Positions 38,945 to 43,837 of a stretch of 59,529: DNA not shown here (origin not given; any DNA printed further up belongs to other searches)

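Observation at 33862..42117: Perfect 1,728-bp duplication of a complete A domain between two NRPS genes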

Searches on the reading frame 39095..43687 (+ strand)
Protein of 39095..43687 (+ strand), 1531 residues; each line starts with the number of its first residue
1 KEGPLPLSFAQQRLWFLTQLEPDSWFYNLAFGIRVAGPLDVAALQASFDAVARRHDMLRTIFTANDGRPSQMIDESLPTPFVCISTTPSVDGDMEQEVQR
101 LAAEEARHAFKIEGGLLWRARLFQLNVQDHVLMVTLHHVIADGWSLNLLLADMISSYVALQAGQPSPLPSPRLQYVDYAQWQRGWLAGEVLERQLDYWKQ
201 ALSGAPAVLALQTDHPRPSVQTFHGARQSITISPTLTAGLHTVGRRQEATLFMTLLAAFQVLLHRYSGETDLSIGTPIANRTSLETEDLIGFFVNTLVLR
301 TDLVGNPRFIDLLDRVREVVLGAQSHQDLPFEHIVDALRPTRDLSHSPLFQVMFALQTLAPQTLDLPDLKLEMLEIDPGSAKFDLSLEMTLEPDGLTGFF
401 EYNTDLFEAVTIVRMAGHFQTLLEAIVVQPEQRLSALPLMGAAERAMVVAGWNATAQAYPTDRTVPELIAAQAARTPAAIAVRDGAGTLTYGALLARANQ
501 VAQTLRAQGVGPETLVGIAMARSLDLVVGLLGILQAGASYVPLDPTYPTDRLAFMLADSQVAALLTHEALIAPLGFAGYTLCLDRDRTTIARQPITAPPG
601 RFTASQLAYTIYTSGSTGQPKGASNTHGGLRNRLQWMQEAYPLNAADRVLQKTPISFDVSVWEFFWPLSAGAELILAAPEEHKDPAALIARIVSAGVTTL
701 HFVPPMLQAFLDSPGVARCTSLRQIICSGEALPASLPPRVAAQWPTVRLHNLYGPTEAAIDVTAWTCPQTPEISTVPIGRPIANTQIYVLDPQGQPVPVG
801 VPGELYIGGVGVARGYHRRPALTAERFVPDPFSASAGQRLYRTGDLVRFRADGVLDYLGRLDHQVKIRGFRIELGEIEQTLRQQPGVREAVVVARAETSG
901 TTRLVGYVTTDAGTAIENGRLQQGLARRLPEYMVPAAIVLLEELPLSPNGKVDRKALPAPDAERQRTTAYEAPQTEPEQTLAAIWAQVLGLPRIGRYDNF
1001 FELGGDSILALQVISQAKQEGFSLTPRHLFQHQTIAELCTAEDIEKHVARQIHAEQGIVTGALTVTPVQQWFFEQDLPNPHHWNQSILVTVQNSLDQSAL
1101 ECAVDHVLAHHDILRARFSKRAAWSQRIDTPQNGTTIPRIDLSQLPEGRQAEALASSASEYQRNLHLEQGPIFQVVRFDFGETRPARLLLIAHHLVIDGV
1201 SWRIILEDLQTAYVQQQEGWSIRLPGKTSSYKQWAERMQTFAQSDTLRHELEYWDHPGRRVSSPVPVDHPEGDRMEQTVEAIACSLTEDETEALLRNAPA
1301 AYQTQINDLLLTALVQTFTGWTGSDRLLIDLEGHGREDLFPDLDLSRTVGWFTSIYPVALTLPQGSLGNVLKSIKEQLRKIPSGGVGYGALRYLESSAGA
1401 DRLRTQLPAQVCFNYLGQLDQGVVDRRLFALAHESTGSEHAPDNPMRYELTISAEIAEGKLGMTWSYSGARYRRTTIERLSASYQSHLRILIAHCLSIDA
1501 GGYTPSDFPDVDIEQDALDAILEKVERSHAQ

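Call 28: find_homologous_proteins(query=window:39095-43687:+, max_evalue=1e-50)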
Query window:39095-43687:+ (1531 aa): 8000 proteins with E <= 1e-50 among 8000 candidates; the best 120 are listed.
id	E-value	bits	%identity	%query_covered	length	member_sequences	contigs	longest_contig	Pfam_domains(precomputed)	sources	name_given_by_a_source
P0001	0.0e+0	4089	100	100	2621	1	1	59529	PF00668.26,PF00550.32,PF00501.35,PF13193.13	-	-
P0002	0.0e+0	3521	84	100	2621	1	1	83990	PF00668.26,PF00550.32,PF00501.35,PF13193.13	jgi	-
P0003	0.0e+0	3422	82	100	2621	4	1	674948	PF00668.26,PF00550.32,PF00501.35,PF13193.13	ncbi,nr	ncbi:amino acid adenylation domain-containing protein [Nitrospira sp. MA-1]|nr:amino acid adenylatio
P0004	0.0e+0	3251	81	96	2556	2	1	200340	PF00668.26,PF00550.32,PF00501.35,PF13193.13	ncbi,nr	ncbi:MAG: amino acid adenylation domain-containing protein [Nitrospirales bacterium]|nr:amino acid a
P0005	0.0e+0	2811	66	100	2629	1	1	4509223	PF00668.26,PF00550.32,PF00501.35,PF13193.13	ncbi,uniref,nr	ncbi:hypothetical protein W02_10490 [Nitrospira sp. KM1]|uniref:non-ribosomal peptide synthetase n=1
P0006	0.0e+0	2781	66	100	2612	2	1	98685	PF00668.26,PF00550.32,PF00501.35,PF13193.13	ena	-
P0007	0.0e+0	2776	64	100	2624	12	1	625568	PF00668.26,PF00550.32,PF00501.35,PF13193.13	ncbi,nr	ncbi:MAG: amino acid adenylation domain-containing protein [Nitrospira sp.]|nr:amino acid adenylatio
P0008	0.0e+0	2775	64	100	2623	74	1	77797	PF00668.26,PF00550.32,PF00501.35,PF13193.13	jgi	jgi:amino acid adenylation domain-containing protein/non-ribosomal peptide synthase protein (TIGR017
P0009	0.0e+0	2764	64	100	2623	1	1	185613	PF00668.26,PF00550.32,PF00501.35,PF13193.13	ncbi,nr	ncbi:MAG: amino acid adenylation domain-containing protein [Nitrospira sp. CR1.2]|nr:amino acid aden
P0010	0.0e+0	2740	63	100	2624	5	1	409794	PF00668.26,PF00550.32,PF00501.35,PF13193.13,PF11203.14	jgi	jgi:amino acid adenylation domain-containing protein/non-ribosomal peptide synthase protein (TIGR017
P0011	0.0e+0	2733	63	100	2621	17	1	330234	PF00668.26,PF00550.32,PF00501.35,PF13193.13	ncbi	-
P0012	0.0e+0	2618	48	100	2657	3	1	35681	PF00668.26,PF00550.32,PF00501.35,PF13193.13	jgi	jgi:amino acid adenylation domain-containing protein/non-ribosomal peptide synthase protein (TIGR017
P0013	0.0e+0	2607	51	100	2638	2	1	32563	PF00668.26,PF00550.32,PF00501.35,PF13193.13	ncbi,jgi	jgi:amino acid adenylation domain-containing protein/non-ribosomal peptide synthase protein (TIGR017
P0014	0.0e+0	2574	51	99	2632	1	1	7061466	PF00668.26,PF00550.32,PF00501.35,PF13193.13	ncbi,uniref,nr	ncbi:non-ribosomal peptide synthetase [Nostoc sp. 'Lobaria pulmonaria (5183) cyanobiont']|uniref:non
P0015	0.0e+0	2571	51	99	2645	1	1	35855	PF00668.26,PF00550.32,PF00501.35,PF13193.13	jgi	jgi:amino acid adenylation domain-containing protein/non-ribosomal peptide synthase protein (TIGR017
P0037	0.0e+0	2448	58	100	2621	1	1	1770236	PF00668.26,PF00550.32,PF00501.35,PF13193.13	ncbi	-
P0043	0.0e+0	2439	48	100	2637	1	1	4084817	PF00668.26,PF00550.32,PF00501.35,PF13193.13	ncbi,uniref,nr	ncbi:putative Multi-domain non-ribosomal peptide synthetase [Nitrospira japonica]|uniref:Putative Mu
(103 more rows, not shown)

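Call 29: find_encoding_contigs(protein=P0003, flank=10000, max_places=3)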
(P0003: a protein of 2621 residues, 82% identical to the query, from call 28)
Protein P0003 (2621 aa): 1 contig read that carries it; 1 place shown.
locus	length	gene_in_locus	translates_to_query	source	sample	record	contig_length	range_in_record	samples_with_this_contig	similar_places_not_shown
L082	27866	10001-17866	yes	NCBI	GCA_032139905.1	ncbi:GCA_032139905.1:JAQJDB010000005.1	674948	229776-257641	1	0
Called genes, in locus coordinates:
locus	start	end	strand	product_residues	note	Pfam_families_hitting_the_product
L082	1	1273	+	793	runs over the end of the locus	PF01804:Penicil_amidase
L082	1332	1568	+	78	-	PF03621:MbtH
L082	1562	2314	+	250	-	PF00975:Thioesterase, PF12697:Abhydrolase_6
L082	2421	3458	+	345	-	PF02668:TauD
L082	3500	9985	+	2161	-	PF00668:Condensation, PF00501:AMP-binding, PF13193:AMP-binding_C (weak), PF00550:PP-binding, PF00668:Condensation, PF00501:AMP-binding, PF13193:AMP-binding_C, PF00550:PP-binding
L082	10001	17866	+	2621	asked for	PF00668:Condensation, PF00501:AMP-binding, PF13193:AMP-binding_C, PF00550:PP-binding, PF00668:Condensation, PF00501:AMP-binding, PF13193:AMP-binding_C, PF00550:PP-binding, +1 more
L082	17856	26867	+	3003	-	PF00668:Condensation, PF00501:AMP-binding, PF00550:PP-binding, PF00668:Condensation, PF00501:AMP-binding, PF13193:AMP-binding_C, PF00550:PP-binding, PF00668:Condensation, +2 more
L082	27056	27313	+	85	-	PF02668:TauD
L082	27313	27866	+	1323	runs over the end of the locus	PF00668:Condensation, PF00501:AMP-binding, PF13193:AMP-binding_C, PF00550:PP-binding, PF00975:Thioesterase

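Call 30: find_encoding_contigs(protein=P0002, flank=10000, max_places=3)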
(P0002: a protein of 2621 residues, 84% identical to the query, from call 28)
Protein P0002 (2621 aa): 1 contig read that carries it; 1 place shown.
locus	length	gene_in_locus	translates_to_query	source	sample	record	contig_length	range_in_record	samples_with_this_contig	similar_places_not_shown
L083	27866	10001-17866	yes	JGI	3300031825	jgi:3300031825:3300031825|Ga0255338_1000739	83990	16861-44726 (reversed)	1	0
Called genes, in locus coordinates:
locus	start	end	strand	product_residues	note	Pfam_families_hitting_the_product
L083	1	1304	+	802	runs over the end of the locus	PF01804:Penicil_amidase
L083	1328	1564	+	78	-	PF03621:MbtH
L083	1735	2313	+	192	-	PF00975:Thioesterase, PF12697:Abhydrolase_6 (weak)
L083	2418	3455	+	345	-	PF02668:TauD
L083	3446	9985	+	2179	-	PF00668:Condensation, PF00501:AMP-binding, PF13193:AMP-binding_C (weak), PF00550:PP-binding, PF00668:Condensation, PF00501:AMP-binding, PF13193:AMP-binding_C, PF00550:PP-binding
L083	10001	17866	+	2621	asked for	PF00668:Condensation, PF00501:AMP-binding, PF13193:AMP-binding_C, PF00550:PP-binding, PF00668:Condensation, PF00501:AMP-binding, PF13193:AMP-binding_C, PF00550:PP-binding, +1 more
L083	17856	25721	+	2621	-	PF00668:Condensation, PF00501:AMP-binding, PF00550:PP-binding, PF00668:Condensation, PF00501:AMP-binding, PF13193:AMP-binding_C, PF00550:PP-binding, PF00668:Condensation, +2 more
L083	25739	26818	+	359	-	PF02668:TauD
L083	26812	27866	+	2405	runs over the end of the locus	PF00668:Condensation, PF00501:AMP-binding, PF13193:AMP-binding_C, PF00550:PP-binding, PF00668:Condensation, PF00501:AMP-binding, PF13193:AMP-binding_C, PF00550:PP-binding, +1 more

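Call 31: find_encoding_contigs(protein=P0004, flank=10000, max_places=3)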
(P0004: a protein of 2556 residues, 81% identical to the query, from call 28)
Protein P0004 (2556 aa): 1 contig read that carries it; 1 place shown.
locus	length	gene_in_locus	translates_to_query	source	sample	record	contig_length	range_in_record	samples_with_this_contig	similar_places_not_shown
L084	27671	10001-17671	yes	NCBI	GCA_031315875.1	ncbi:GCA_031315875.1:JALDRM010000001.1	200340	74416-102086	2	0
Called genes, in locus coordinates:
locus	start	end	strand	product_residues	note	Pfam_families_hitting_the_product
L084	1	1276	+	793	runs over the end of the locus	PF01804:Penicil_amidase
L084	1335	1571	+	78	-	PF03621:MbtH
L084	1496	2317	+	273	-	PF00975:Thioesterase, PF12697:Abhydrolase_6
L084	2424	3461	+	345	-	PF02668:TauD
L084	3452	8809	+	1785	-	PF00668:Condensation, PF00501:AMP-binding, PF13193:AMP-binding_C (weak), PF00550:PP-binding, PF00668:Condensation, PF00501:AMP-binding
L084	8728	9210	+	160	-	PF00501:AMP-binding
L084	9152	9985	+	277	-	PF00550:PP-binding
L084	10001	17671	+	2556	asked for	PF00668:Condensation, PF00501:AMP-binding, PF13193:AMP-binding_C, PF00550:PP-binding, PF00668:Condensation, PF00501:AMP-binding, PF13193:AMP-binding_C, PF00550:PP-binding, +1 more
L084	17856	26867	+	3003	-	PF00668:Condensation, PF00501:AMP-binding, PF00550:PP-binding, PF00668:Condensation, PF00501:AMP-binding, PF13193:AMP-binding_C, PF00550:PP-binding, PF00668:Condensation, +1 more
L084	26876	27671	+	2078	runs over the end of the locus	PF00668:Condensation, PF00501:AMP-binding, PF13193:AMP-binding_C, PF00550:PP-binding, PF00668:Condensation, PF00501:AMP-binding, PF13193:AMP-binding_C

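Call 46: find_encoding_contigs(protein=P0005, flank=10000, max_places=2)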
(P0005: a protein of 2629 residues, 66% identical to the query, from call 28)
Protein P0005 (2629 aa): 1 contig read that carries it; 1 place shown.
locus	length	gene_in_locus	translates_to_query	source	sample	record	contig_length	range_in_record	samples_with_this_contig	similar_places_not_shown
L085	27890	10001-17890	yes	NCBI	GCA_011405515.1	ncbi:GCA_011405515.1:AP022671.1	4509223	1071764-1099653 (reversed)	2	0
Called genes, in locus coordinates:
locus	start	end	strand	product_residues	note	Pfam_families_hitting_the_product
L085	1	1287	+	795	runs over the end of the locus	PF01804:Penicil_amidase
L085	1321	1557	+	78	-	PF03621:MbtH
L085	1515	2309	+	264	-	PF00975:Thioesterase, PF12697:Abhydrolase_6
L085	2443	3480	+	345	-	PF02668:TauD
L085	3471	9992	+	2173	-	PF00668:Condensation, PF00501:AMP-binding, PF00550:PP-binding, PF00668:Condensation, PF00501:AMP-binding, PF13193:AMP-binding_C, PF00550:PP-binding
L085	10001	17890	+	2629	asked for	PF00668:Condensation, PF00501:AMP-binding, PF13193:AMP-binding_C, PF00550:PP-binding, PF00668:Condensation, PF00501:AMP-binding, PF13193:AMP-binding_C, PF00550:PP-binding, +1 more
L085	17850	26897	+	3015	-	PF00668:Condensation, PF00501:AMP-binding, PF00550:PP-binding, PF00668:Condensation, PF00501:AMP-binding, PF13193:AMP-binding_C, PF00550:PP-binding, PF00668:Condensation, +2 more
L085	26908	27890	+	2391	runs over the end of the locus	PF00668:Condensation, PF00501:AMP-binding, PF13193:AMP-binding_C, PF00550:PP-binding, PF00668:Condensation, PF00501:AMP-binding, PF13193:AMP-binding_C, PF00550:PP-binding, +1 more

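Call 47: find_encoding_contigs(protein=P0007, flank=10000, max_places=2)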
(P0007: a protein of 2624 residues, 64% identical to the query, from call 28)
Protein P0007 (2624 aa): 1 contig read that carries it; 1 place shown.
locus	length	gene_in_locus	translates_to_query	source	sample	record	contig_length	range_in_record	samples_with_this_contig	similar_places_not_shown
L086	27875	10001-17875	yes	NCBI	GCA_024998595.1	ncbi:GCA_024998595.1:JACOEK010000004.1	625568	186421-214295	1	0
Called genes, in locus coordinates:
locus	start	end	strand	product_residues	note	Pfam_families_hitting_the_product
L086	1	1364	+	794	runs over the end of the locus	PF01804:Penicil_amidase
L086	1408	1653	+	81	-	PF03621:MbtH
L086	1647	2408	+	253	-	PF12697:Abhydrolase_6, PF00975:Thioesterase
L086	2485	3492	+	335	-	PF02668:TauD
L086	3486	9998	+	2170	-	PF00668:Condensation, PF00501:AMP-binding, PF13193:AMP-binding_C (weak), PF00550:PP-binding, PF00668:Condensation, PF00501:AMP-binding, PF13193:AMP-binding_C, PF00550:PP-binding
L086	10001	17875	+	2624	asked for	PF00668:Condensation, PF00501:AMP-binding, PF13193:AMP-binding_C, PF00550:PP-binding, PF00668:Condensation, PF00501:AMP-binding, PF13193:AMP-binding_C, PF00550:PP-binding, +1 more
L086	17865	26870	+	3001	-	PF00668:Condensation, PF00501:AMP-binding, PF00550:PP-binding, PF00668:Condensation, PF00501:AMP-binding, PF13193:AMP-binding_C, PF00550:PP-binding, PF00668:Condensation, +2 more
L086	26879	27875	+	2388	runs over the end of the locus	PF00668:Condensation, PF00501:AMP-binding, PF13193:AMP-binding_C, PF00550:PP-binding, PF00668:Condensation, PF00501:AMP-binding, PF13193:AMP-binding_C, PF00550:PP-binding, +1 more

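Call 48: find_encoding_contigs(protein=P0037, flank=10000, max_places=2)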
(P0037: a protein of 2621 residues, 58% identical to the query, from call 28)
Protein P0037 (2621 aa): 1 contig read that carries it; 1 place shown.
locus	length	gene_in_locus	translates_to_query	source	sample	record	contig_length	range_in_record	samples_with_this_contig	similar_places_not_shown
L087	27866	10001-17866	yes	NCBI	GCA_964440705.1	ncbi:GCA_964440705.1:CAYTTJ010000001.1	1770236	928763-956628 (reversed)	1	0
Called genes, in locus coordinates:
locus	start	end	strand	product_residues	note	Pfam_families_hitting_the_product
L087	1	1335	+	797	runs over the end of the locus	PF01804:Penicil_amidase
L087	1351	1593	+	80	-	PF03621:MbtH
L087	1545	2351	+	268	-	PF00975:Thioesterase, PF12697:Abhydrolase_6 (weak)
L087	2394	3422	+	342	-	PF02668:TauD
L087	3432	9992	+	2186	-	PF00668:Condensation, PF00501:AMP-binding, PF13193:AMP-binding_C, PF00550:PP-binding, PF00668:Condensation, PF00501:AMP-binding, PF13193:AMP-binding_C, PF00550:PP-binding, +1 more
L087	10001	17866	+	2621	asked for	PF00668:Condensation, PF00501:AMP-binding, PF13193:AMP-binding_C, PF00550:PP-binding, PF00668:Condensation, PF00501:AMP-binding, PF13193:AMP-binding_C, PF00550:PP-binding, +1 more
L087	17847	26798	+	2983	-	PF00668:Condensation, PF00501:AMP-binding, PF13193:AMP-binding_C, PF00550:PP-binding, PF00668:Condensation, PF00501:AMP-binding, PF13193:AMP-binding_C, PF00550:PP-binding, +2 more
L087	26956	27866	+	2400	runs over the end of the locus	PF00668:Condensation, PF00501:AMP-binding, PF13193:AMP-binding_C, PF00550:PP-binding, PF00668:Condensation, PF00501:AMP-binding, PF13193:AMP-binding_C, PF00550:PP-binding, +1 more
